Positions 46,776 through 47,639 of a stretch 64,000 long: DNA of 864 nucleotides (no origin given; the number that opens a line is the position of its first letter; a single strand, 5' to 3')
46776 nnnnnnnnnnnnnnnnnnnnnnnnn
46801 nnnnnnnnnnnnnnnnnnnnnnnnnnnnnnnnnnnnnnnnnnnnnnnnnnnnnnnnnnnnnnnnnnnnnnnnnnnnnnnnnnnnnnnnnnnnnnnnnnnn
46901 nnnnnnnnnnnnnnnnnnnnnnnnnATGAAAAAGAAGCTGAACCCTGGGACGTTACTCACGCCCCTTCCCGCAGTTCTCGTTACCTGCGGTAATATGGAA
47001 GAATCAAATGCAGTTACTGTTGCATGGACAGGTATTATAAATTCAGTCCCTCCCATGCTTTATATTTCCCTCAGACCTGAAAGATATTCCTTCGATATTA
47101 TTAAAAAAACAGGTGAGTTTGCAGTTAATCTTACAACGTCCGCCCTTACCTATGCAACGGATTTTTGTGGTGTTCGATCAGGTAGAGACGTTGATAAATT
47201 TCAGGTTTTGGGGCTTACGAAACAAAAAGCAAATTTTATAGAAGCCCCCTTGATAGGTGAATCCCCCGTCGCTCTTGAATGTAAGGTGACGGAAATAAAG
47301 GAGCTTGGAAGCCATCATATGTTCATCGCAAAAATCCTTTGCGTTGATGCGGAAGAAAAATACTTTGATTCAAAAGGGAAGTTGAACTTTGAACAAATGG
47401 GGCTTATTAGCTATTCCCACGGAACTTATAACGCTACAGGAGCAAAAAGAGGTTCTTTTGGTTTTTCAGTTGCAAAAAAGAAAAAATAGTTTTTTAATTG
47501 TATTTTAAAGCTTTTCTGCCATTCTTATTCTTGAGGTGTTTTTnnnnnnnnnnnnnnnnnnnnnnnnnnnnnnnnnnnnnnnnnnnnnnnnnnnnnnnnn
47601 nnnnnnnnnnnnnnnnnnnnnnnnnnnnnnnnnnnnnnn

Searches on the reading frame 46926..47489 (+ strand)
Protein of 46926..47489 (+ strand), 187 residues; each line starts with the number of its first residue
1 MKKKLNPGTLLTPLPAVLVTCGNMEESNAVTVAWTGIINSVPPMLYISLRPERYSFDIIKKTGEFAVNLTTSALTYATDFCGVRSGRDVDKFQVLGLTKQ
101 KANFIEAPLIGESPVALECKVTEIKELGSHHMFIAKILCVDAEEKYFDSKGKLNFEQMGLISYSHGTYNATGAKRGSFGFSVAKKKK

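Call 82: search_protein_families(library=pfam, proteins=[window:46926-47489:+], max_evalue=0.00001)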
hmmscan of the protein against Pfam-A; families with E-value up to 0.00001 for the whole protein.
window:46926-47489:+ (187 aa): 1 family
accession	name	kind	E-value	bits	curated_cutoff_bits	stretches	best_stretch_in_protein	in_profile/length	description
PF01613.24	Flavin_Reduct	-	4.5e-25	89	27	1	13-145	5-136/153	Flavin reductase like domain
